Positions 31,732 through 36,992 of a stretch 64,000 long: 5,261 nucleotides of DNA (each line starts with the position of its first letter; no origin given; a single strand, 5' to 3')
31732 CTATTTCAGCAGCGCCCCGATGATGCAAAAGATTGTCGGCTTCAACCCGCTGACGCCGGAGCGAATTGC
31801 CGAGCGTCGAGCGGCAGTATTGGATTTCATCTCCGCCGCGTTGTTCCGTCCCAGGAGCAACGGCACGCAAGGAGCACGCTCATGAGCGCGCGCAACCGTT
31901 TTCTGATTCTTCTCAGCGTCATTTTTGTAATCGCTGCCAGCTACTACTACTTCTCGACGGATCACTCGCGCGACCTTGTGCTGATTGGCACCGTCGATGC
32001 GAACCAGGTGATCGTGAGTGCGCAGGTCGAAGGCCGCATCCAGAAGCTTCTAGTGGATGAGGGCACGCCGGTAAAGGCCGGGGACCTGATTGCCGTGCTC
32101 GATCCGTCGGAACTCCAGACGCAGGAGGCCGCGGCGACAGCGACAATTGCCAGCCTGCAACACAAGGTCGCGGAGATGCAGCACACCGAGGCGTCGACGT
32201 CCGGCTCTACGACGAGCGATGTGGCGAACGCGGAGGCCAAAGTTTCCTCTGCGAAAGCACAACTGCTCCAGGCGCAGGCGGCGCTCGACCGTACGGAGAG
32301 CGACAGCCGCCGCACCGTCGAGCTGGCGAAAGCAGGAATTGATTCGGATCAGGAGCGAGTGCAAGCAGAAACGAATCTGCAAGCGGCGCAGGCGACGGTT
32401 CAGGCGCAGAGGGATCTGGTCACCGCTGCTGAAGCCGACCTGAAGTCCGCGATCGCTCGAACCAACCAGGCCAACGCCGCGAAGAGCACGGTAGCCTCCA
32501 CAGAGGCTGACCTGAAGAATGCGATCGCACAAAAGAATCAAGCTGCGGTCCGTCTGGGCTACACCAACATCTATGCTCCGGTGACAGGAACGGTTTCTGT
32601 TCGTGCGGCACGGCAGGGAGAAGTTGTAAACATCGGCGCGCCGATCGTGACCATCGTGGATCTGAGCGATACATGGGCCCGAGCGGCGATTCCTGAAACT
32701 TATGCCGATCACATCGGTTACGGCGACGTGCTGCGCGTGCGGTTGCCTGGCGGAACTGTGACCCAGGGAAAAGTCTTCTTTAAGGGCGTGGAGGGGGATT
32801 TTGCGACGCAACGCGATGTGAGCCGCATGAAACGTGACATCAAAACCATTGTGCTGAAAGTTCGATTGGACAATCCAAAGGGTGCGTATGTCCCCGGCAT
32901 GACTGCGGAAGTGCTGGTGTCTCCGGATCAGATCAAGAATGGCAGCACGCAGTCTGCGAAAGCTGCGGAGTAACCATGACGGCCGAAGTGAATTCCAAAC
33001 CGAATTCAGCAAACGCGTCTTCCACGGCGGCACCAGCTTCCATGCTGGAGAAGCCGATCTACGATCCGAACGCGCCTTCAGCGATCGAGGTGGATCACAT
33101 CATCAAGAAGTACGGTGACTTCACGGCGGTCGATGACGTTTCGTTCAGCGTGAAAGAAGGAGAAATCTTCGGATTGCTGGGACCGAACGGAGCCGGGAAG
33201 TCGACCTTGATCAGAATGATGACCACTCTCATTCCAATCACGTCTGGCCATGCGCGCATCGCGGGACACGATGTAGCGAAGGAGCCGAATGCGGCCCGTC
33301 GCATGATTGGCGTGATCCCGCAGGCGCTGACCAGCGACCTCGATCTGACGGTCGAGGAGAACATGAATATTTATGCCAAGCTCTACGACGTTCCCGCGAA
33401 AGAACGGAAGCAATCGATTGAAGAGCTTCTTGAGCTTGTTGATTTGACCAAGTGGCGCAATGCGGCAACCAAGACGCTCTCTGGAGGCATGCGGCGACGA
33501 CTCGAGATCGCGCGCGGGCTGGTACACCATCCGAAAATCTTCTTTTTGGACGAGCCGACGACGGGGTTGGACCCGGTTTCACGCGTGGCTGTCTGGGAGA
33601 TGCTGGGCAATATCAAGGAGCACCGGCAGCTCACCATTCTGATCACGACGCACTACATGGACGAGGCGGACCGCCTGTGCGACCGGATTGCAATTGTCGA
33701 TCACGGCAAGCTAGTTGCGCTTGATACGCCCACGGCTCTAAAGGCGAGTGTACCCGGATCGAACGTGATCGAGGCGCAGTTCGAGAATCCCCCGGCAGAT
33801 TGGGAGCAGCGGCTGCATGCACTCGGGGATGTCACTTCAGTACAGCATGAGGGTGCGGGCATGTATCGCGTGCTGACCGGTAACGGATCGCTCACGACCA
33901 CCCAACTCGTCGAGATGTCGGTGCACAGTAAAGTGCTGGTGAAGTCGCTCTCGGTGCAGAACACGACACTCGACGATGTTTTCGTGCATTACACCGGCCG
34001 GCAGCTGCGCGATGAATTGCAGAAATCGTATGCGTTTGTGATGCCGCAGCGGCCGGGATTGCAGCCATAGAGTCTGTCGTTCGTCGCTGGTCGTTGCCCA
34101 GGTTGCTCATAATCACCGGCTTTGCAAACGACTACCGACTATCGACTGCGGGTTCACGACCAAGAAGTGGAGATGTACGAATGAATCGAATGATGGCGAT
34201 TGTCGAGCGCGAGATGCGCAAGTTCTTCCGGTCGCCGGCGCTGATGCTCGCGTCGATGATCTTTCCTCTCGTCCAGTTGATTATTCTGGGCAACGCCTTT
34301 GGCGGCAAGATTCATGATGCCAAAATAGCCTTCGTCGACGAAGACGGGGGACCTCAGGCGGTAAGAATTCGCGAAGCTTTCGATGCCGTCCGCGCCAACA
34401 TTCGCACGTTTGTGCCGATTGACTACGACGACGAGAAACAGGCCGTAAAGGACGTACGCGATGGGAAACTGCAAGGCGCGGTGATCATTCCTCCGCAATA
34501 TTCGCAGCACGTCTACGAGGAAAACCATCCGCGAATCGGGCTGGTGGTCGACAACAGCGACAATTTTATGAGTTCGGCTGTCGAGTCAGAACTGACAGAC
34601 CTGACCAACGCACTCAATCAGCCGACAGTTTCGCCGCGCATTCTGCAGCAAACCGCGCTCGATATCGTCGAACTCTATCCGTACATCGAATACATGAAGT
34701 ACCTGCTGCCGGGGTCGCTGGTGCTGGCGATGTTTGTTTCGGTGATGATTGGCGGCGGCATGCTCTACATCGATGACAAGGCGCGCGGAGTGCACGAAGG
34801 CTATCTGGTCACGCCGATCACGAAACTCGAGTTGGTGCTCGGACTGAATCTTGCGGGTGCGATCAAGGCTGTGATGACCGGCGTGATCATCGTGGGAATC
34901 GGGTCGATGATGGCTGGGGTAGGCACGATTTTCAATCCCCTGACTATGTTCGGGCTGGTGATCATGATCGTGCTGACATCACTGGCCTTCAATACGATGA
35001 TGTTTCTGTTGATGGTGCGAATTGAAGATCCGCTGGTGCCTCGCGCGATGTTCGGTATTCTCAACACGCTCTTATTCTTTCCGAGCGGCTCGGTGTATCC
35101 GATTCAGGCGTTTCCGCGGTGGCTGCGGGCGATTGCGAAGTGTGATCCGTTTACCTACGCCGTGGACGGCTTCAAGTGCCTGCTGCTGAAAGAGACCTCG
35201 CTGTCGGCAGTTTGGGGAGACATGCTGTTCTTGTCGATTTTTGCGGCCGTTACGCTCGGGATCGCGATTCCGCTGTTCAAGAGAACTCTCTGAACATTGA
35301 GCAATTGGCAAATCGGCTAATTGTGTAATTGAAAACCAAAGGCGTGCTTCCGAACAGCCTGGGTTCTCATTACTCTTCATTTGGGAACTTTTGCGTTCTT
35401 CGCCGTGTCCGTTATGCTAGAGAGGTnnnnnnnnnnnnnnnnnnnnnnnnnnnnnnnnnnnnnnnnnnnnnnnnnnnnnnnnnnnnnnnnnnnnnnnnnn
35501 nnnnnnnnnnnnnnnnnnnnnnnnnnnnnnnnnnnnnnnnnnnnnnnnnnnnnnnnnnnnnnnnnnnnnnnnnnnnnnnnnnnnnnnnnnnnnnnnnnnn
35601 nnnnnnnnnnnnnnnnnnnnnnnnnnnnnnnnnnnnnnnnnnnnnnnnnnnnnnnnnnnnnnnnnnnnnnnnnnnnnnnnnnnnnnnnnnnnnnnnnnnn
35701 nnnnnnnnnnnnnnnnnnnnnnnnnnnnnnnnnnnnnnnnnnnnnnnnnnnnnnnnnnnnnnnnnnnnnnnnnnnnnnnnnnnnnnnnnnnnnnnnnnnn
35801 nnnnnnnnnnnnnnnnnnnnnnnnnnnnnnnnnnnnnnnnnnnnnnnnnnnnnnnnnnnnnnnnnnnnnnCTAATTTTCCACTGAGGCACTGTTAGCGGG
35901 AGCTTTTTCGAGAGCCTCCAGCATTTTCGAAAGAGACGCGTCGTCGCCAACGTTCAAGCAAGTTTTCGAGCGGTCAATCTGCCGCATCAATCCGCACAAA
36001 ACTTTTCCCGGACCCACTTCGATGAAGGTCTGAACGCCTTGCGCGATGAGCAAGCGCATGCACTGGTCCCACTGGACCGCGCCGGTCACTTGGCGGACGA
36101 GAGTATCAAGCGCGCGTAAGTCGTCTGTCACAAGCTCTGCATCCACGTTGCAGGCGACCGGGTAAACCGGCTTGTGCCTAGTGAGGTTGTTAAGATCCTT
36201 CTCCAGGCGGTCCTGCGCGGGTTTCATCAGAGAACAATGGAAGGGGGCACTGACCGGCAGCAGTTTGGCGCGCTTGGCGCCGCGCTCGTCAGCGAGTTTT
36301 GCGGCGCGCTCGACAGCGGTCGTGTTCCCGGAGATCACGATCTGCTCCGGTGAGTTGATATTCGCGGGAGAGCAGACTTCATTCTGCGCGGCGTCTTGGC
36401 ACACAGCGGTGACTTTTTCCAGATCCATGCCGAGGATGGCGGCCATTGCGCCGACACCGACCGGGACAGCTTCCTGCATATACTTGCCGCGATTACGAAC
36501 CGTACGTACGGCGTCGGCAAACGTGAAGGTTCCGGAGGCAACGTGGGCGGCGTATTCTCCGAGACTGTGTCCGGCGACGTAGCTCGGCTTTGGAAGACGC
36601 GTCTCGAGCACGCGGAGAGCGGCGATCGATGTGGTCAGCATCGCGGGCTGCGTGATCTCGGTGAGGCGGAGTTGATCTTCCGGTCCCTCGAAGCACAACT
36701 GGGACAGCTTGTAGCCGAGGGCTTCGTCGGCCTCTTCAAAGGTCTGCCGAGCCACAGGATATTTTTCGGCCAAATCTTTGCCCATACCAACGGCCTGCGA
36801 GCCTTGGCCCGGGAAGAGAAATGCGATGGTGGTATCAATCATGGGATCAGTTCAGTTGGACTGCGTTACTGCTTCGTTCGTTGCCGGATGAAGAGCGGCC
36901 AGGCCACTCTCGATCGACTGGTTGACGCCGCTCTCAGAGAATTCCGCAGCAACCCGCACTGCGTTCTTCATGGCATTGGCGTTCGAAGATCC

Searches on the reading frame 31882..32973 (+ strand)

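Call 4: search_protein_families(library=pfam, proteins=[window:31882-32973:+])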
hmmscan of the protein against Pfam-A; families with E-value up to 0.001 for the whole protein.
window:31882-32973:+ (363 aa): 4 families
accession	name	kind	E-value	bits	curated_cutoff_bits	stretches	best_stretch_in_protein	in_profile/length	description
PF16576.10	HlyD_D23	-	1.1e-17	64.4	30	1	163-342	45-214/214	Barrel-sandwich domain of CusB or HlyD membrane-fusion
PF13437.12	HlyD_3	-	2.9e-12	47.7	22.2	1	230-299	2-74/106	HlyD family secretion protein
PF00364.28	Biotin_lipoyl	-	3e-07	30.6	22.1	1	42-73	42-73/73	Biotin-requiring enzyme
PF13533.13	Biotin_lipoyl_2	-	1.9e-06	28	29.8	1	43-74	1-32/32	Biotin-lipoyl like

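Call 5: search_protein_families(library=ncbifam, proteins=[window:31882-32973:+])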
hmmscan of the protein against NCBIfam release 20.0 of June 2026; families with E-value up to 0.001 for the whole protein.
window:31882-32973:+ (363 aa): 19 families
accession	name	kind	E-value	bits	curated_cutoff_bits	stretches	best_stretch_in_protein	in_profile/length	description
TIGR01730.1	RND_mfp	subfamily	4.2e-36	124.5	94.9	2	153-350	57-248/322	efflux RND transporter periplasmic adaptor subunit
TIGR00998.1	8a0101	subfamily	6.9e-33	114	390.8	1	6-297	7-277/334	EmrA/EmrK family multidrug efflux transporter periplasmic adaptor subunit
NF002939.0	PRK03598.1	equivalog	2.7e-29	102.4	393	1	8-298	10-277/332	secretion protein HlyD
NF007785.0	PRK10476.1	equivalog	3.4e-23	82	376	1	3-288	9-269/347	multidrug transporter subunit MdtN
NF011715.0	PRK15136.1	equivalog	2.2e-17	62.8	563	1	3-282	19-270/390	multidrug efflux MFS transporter periplasmic adaptor subunit EmrA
TIGR00999.1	8a0102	subfamily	1.2e-14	54.1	319.3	1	194-347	64-202/271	CzcB/NccB family metal efflux transporter periplasmic adaptor subunit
TIGR02971.1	heterocyst_DevB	subfamily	3.5e-14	52.9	129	1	49-292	23-259/327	ABC exporter membrane fusion protein, DevB family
TIGR01843.1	type_I_hlyD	subfamily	4e-13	49.1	208.65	2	109-289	147-334/422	HlyD family type I secretion periplasmic adaptor subunit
TIGR03794.1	NHLM_micro_HlyD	equivalog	6.3e-13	48.4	156.2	1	42-265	58-290/421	NHLP bacteriocin system secretion protein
NF008606.0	PRK11578.1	equivalog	3e-12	46.3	342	2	27-106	45-122/371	macrolide transporter subunit MacA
NF007850.1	PRK10559.1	equivalog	4.1e-11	42.5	400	2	7-149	9-152/303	p-hydroxybenzoic acid efflux pump subunit AaeA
NF008589.1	PRK11556.1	equivalog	1.8e-09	37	391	1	32-94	73-136/392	MdtA/MuxA family multidrug efflux RND transporter periplasmic adaptor subunit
NF045904.1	RND-peri-MexE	equivalog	2.6e-08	33.2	714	0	161-260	105-204/390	multidrug efflux RND transporter periplasmic adaptor subunit MexE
NF033138.2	RND-peri-MexC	equivalog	4e-08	32.8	625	0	43-100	63-121/375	MexC family multidrug efflux RND transporter periplasmic adaptor subunit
NF033834.1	RND_adapt_MexA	exception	5.5e-06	25.7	750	1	45-139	66-159/373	multidrug efflux RND transporter periplasmic adaptor subunit MexA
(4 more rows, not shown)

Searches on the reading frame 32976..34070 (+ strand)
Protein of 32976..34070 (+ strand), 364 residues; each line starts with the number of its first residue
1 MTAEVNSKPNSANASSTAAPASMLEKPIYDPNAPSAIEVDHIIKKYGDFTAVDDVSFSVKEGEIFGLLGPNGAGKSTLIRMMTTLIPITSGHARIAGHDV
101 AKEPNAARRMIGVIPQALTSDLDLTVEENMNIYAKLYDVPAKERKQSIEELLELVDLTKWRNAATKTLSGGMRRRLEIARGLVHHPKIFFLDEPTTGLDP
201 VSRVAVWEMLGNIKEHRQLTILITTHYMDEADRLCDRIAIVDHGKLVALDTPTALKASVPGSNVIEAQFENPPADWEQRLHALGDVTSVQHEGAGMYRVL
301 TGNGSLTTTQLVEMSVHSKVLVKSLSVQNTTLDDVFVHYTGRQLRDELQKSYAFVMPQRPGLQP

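Call 4: search_protein_families(library=pfam, proteins=[window:32976-34070:+])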
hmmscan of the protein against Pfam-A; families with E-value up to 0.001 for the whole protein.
window:32976-34070:+ (364 aa): 5 families
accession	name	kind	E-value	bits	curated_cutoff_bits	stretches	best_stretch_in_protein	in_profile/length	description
PF00005.33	ABC_tran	-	3.6e-35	122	25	1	53-196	2-137/137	ABC transporter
PF13304.12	AAA_21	-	1e-08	36.1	27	0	186-226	258-298/304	AAA domain, putative AbiEii toxin, Type IV TA system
PF13555.12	AAA_29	-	0.00033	20.8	27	1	50-86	13-47/61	P-loop containing region of AAA domain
PF13732.12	DrrA1-3_C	-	0.00042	21.4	27.4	1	252-340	3-81/81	ATP-binding protein DrrA1-3-like, C-terminal domain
PF02463.25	SMC_N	-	0.00046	20.1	40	0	167-234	136-208/220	RecF/RecN/SMC N terminal domain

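Call 5: search_protein_families(library=ncbifam, proteins=[window:32976-34070:+])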
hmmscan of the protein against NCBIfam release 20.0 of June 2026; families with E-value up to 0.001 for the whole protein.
window:32976-34070:+ (364 aa): 187 families (the best 25 are shown)
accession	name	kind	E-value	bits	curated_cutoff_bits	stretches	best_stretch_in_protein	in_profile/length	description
TIGR01188.1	drrA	subfamily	2.2e-101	339.1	312.45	1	44-341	1-302/302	daunorubicin resistance ABC transporter, ATP-binding protein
NF033858.1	ABC2_perm_RbbA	equivalog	7.7e-73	245.8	1050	1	30-262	260-491/909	ribosome-associated ATPase/putative transporter RbbA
NF010060.0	PRK13537.1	equivalog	5.4e-71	239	521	1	34-346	13-314/314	nodulation factor ABC transporter ATP-binding protein NodI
NF010059.0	PRK13536.1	equivalog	6.8e-67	225.6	549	1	26-345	33-341/342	nodulation factor ABC transporter ATP-binding protein NodI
TIGR03864.1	PQQ_ABC_ATP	hypoth_equivalog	6.3e-65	218.9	302.25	1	36-266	1-230/236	ABC transporter, ATP-binding subunit, PQQ-dependent alcohol dehydrogenase system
TIGR03522.1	GldA_ABC_ATP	equivalog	9.7e-64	215.7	402.6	1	36-338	2-299/301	gliding motility-associated ABC transporter ATP-binding subunit GldA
TIGR01288.1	nodI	equivalog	4.9e-63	212.9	424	1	35-345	3-302/303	nodulation factor ABC transporter ATP-binding protein NodI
TIGR04406.1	LPS_export_lptB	equivalog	3.8e-50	170.4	240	1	37-255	2-222/239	LPS export ABC transporter ATP-binding protein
TIGR01186.1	proV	subfamily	3.9e-48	164.4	326.6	1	45-256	2-218/363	betaine/proline/choline family ABC transporter ATP-binding protein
TIGR00968.1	3a0106s01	subfamily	1.5e-46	158.8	342.75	1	37-257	1-220/237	sulfate ABC transporter ATP-binding protein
TIGR01257.1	rim_protein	equivalog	1.5e-45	154.7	4012.85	1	43-258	938-1150/2272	rim ABC transporter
TIGR03265.1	PhnT2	equivalog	8.4e-45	153.5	457.7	1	36-255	4-222/353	putative 2-aminoethylphosphonate ABC transporter ATP-binding protein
TIGR03740.1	galliderm_ABC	subfamily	5.6e-44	150.5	309.75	1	38-247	2-203/223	lantibiotic protection ABC transporter ATP-binding subunit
NF008144.0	PRK10895.1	equivalog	1.2e-42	146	381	1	39-255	6-224/241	LPS export ABC transporter ATP-binding protein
TIGR04521.1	ECF_ATPase_2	equivalog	3.3e-42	144.5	330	1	48-255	17-232/279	energy-coupling factor transporter ATPase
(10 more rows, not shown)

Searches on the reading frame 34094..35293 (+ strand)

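Call 19: search_protein_families(library=pfam, proteins=[window:34094-35293:+], max_evalue=0.00001)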
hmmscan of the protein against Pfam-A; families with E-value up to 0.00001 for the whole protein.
window:34094-35293:+ (399 aa): 3 families
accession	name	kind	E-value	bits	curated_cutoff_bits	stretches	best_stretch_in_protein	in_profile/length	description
PF12698.13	ABC2_membrane_3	-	9.3e-40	137.2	31.6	1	52-392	5-346/347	ABC-2 family transporter protein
PF01061.29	ABC2_membrane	-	6.6e-18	65.4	26.9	1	201-360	49-206/211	ABC-2 type transporter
PF12679.13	ABC2_membrane_2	-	2e-07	31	27.2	1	34-397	1-280/283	ABC-2 family transporter protein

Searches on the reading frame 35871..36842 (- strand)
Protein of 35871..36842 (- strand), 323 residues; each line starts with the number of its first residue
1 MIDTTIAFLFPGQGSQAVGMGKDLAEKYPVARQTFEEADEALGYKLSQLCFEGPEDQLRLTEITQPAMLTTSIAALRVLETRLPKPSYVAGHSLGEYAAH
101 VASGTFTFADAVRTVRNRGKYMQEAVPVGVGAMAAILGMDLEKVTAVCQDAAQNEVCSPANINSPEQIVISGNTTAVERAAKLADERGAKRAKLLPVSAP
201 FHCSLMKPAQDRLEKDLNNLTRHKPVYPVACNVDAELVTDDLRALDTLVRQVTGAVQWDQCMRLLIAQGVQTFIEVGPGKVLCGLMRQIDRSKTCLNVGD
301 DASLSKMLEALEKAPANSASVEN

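Call 19: search_protein_families(library=pfam, proteins=[window:35871-36842:-], max_evalue=0.00001)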
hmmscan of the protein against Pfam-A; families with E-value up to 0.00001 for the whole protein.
window:35871-36842:- (323 aa): 1 family
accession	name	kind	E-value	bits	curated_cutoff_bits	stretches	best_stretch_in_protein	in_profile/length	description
PF00698.26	Acyl_transf_1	-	3e-41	142.4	32.7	1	8-288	2-277/319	Acyl transferase domain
